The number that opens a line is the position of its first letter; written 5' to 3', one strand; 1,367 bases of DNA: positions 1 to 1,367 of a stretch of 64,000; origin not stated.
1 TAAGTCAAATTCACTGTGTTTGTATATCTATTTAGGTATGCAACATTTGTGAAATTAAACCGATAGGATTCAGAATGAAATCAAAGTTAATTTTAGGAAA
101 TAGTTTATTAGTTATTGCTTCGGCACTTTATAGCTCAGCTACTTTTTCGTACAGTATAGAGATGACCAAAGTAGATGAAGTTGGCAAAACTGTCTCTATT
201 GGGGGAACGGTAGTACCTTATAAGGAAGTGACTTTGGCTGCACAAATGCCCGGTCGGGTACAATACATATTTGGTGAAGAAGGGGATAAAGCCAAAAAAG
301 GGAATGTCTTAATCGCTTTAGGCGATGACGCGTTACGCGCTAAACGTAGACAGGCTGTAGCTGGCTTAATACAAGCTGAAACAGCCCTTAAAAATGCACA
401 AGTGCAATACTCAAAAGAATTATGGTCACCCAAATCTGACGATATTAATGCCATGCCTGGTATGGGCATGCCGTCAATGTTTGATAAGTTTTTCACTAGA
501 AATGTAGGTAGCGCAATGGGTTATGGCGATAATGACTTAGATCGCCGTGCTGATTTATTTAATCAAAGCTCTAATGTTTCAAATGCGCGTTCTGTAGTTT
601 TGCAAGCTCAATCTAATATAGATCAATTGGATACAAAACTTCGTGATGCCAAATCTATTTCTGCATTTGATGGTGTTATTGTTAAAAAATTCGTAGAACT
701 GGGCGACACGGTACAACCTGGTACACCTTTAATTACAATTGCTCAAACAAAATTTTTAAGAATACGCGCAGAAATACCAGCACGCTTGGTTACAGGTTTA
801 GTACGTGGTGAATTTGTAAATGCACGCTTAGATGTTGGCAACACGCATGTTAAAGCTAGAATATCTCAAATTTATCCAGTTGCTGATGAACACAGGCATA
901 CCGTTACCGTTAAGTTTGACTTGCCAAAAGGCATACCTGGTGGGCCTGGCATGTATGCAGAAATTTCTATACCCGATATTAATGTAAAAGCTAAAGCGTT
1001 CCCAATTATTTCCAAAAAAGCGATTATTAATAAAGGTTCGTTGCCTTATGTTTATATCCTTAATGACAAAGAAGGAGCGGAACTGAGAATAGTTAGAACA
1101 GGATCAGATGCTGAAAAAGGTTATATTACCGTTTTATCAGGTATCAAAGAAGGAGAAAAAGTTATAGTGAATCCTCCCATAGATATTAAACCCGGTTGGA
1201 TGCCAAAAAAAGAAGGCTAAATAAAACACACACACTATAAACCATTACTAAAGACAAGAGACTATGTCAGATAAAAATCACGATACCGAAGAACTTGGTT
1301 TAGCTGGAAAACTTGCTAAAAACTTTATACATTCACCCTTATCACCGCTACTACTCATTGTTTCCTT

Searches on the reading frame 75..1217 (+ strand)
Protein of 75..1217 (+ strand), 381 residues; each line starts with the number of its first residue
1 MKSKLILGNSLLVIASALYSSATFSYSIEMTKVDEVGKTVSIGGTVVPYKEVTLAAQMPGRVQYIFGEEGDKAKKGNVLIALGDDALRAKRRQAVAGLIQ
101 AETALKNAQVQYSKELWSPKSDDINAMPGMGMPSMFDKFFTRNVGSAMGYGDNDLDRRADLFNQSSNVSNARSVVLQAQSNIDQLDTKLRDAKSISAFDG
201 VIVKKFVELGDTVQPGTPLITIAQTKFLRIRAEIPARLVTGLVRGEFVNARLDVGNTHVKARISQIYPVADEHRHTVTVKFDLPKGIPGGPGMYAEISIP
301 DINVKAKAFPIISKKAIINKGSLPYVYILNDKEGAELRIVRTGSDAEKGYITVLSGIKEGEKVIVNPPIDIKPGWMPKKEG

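Call 4: search_protein_families(library=pfam, proteins=[window:75-1217:+], max_evalue=0.01)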
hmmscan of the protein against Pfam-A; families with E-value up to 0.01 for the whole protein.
window:75-1217:+ (381 aa): 4 families
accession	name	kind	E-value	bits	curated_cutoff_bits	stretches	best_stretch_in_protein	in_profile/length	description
PF16576.10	HlyD_D23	-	7.6e-13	48.7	30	1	53-284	21-202/214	Barrel-sandwich domain of CusB or HlyD membrane-fusion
PF13437.12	HlyD_3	-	8.2e-11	43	22.2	1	197-285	5-95/106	HlyD family secretion protein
PF13533.13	Biotin_lipoyl_2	-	9.2e-07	29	29.8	0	52-82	1-31/32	Biotin-lipoyl like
PF00364.28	Biotin_lipoyl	-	1.1e-05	25.5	22.1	0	51-81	42-72/73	Biotin-requiring enzyme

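Call 5: search_protein_families(library=ncbifam, proteins=[window:75-1217:+], max_evalue=0.01)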
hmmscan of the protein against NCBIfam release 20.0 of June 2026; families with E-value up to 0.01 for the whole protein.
window:75-1217:+ (381 aa): 21 families
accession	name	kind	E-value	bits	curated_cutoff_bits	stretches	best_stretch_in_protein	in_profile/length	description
TIGR01730.1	RND_mfp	subfamily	1.4e-46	159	94.9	2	159-374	102-316/322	efflux RND transporter periplasmic adaptor subunit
TIGR00999.1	8a0102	subfamily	2.7e-26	92.3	319.3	1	165-366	64-265/271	CzcB/NccB family metal efflux transporter periplasmic adaptor subunit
NF002939.0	PRK03598.1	equivalog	1.3e-12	47.5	393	2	163-271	176-285/332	secretion protein HlyD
TIGR00998.1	8a0101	subfamily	1.5e-12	47.1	390.8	1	163-256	177-269/334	EmrA/EmrK family multidrug efflux transporter periplasmic adaptor subunit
NF000272.2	OqxA_adapt_sub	exception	7.3e-10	38.3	835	2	30-110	46-126/391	multidrug efflux RND transporter periplasmic adaptor subunit OqxA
NF007132.1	PRK09578.1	equivalog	1.4e-09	37.2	512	1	27-109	41-123/396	MexX/AxyX family multidrug efflux RND transporter periplasmic adaptor subunit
NF008589.1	PRK11556.1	equivalog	4.5e-08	32.4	391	1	31-110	64-143/392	MdtA/MuxA family multidrug efflux RND transporter periplasmic adaptor subunit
NF033138.2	RND-peri-MexC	equivalog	5.6e-08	32.3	625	1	279-375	274-367/375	MexC family multidrug efflux RND transporter periplasmic adaptor subunit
NF007362.0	PRK09859.1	equivalog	1.4e-06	27.7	738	0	39-114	49-124/385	multidrug transporter subunit MdtE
NF011715.0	PRK15136.1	equivalog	4e-06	25.7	563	1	50-235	60-259/390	multidrug efflux MFS transporter periplasmic adaptor subunit EmrA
TIGR03794.1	NHLM_micro_HlyD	equivalog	6.4e-06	25.3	156.2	1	167-223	228-285/421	NHLP bacteriocin system secretion protein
TIGR01843.1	type_I_hlyD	subfamily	6.5e-06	25.4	208.65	1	40-125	31-110/422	HlyD family type I secretion periplasmic adaptor subunit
NF007785.0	PRK10476.1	equivalog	1.2e-05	24.3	376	0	50-109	47-106/347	multidrug transporter subunit MdtN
NF045904.1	RND-peri-MexE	equivalog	3.3e-05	23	714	0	291-375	283-364/390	multidrug efflux RND transporter periplasmic adaptor subunit MexE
NF006761.0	PRK09282.1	domain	8.2e-05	21.2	402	0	175-237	503-564/591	pyruvate carboxylase subunit B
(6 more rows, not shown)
